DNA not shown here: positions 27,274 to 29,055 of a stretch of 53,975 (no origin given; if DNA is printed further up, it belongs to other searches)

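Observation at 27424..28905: Single polypeptide combining a NucS/DUF91-like PD-(D/E)xK core, a HEPN-like Rx4H motif and an N-terminal reader-like domain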

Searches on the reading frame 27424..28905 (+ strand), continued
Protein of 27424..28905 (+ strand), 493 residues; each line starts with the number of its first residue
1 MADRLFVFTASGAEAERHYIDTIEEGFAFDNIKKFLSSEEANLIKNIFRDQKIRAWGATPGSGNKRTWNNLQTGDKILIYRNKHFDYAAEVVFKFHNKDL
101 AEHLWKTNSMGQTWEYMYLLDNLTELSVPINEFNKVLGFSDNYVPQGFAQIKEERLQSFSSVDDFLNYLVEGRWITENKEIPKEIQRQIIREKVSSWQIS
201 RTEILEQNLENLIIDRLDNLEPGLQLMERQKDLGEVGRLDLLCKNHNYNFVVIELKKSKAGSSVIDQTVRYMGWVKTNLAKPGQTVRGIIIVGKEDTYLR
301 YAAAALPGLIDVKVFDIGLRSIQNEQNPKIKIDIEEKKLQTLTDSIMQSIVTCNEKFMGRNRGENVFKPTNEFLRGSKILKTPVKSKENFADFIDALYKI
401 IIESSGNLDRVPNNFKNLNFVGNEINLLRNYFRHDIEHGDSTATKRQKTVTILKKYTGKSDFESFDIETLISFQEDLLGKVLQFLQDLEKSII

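Call 81: find_related_loci(query=A1, collection=genome_contigs, flank=6000)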
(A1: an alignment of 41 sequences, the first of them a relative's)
Query A1 (493 aa) in genome_contigs; peptide patterns used: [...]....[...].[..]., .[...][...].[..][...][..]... (x = any residue, [..] = any of these).
51 stretches matched a pattern; 44 encode a relative of the query (tblastn E <= 1e-3); 44 distinct loci.
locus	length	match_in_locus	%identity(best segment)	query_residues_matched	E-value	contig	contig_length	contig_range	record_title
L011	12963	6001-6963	61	1-321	4e-122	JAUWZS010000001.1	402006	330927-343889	MAG: Candidatus Aenigmatarchaeota archaeon isolate CSMAG_2742 CSMAG_2742_k141_853591_length_402006_cov_52.0000, whole ge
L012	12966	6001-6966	60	1-321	2e-120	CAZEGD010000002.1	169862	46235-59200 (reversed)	MAG TPA_asm: uncultured archaeon isolate binchicken_co100_354 genome assembly, contig: NODE_50_length_169862_cov_9.03099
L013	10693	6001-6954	51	5-320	3e-107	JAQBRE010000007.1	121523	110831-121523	MAG: Parcubacteria group bacterium isolate RYN_391 scaffold_1488345, whole genome shotgun sequence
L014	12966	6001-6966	50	1-320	4e-107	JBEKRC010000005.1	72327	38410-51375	MAG: Minisyncoccia bacterium isolate SPRUCE 501 SPRUCE_501_5, whole genome shotgun sequence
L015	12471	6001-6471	43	5-167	2e-41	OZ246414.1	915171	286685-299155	MAG: uncultured Gammaproteobacteria bacterium isolate SRP119689_co1_109 genome assembly, chromosome: 1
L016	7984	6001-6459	41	3-155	3e-37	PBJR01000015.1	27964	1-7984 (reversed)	MAG: Flavobacteriaceae bacterium isolate SP29 24855, whole genome shotgun sequence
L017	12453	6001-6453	41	5-155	5e-36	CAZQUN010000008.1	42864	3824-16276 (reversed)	MAG TPA_asm: uncultured Candidatus Saccharibacteria bacterium isolate SRP167671_co2_124 genome assembly, contig: NODE_11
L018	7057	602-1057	40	5-156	2e-35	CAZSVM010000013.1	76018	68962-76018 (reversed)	MAG TPA_asm: uncultured Actinomycetota bacterium isolate SRP323688_co1_44 genome assembly, contig: NODE_681_length_76018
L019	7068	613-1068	39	4-155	3e-32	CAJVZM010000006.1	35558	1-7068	MAG TPA_asm: uncultured Flavobacteriaceae bacterium isolate ERR599050_bin.88_MetaBAT_v2.12.1_MAG genome assembly, contig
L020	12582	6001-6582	32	5-194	1e-31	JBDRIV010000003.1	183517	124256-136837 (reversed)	MAG: bacterium isolate MEGAHIT-group-1.60 k141_1021310, whole genome shotgun sequence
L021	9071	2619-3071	36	5-155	2e-31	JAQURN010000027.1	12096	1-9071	MAG: Actinomycetota bacterium isolate STD1_74 NODE_14215_length_12096_cov_3.025566_Sandtown_D1, whole genome shotgun seq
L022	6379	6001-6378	44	5-130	8e-31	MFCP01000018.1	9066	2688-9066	MAG: Candidatus Daviesbacteria bacterium RIFCSPHIGHO2_01_FULL_40_11 rifcsphigho2_01_scaffold_23578, whole genome shotgun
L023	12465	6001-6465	33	4-158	3e-30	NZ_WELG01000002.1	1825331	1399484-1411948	Flagellimonas olearia strain CL-SS4 NODE_2_length_1825331_cov_144.375266, whole genome shotgun sequence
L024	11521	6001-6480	33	4-165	3e-30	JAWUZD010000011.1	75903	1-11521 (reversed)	MAG: Mesoflavibacter sp. isolate HBSea_ice_MAG964 BAT.964_415632_flag=0_multi=91.9856_len=75903, whole genome shotgun se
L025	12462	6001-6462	38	4-155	8e-30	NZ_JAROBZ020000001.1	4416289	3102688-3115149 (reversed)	Neobacillus driksii strain 179-C4-2-HS 1, whole genome shotgun sequence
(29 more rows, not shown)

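Call 97: search_solved_structures(query=P0051, max_evalue=10, show_alignments=3)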
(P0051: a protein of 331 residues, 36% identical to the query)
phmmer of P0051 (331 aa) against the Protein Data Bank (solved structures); distinct sequences matched with E-value up to 10: 2.
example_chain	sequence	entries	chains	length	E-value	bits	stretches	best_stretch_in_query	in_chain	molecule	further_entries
6yex_A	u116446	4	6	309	1.8e-05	27.4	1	204-295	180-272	HNH endonuclease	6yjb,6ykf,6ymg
7qrw_A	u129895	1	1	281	0.33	13.4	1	53-107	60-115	Isoform 4 of Tripartite motif-containing protein 3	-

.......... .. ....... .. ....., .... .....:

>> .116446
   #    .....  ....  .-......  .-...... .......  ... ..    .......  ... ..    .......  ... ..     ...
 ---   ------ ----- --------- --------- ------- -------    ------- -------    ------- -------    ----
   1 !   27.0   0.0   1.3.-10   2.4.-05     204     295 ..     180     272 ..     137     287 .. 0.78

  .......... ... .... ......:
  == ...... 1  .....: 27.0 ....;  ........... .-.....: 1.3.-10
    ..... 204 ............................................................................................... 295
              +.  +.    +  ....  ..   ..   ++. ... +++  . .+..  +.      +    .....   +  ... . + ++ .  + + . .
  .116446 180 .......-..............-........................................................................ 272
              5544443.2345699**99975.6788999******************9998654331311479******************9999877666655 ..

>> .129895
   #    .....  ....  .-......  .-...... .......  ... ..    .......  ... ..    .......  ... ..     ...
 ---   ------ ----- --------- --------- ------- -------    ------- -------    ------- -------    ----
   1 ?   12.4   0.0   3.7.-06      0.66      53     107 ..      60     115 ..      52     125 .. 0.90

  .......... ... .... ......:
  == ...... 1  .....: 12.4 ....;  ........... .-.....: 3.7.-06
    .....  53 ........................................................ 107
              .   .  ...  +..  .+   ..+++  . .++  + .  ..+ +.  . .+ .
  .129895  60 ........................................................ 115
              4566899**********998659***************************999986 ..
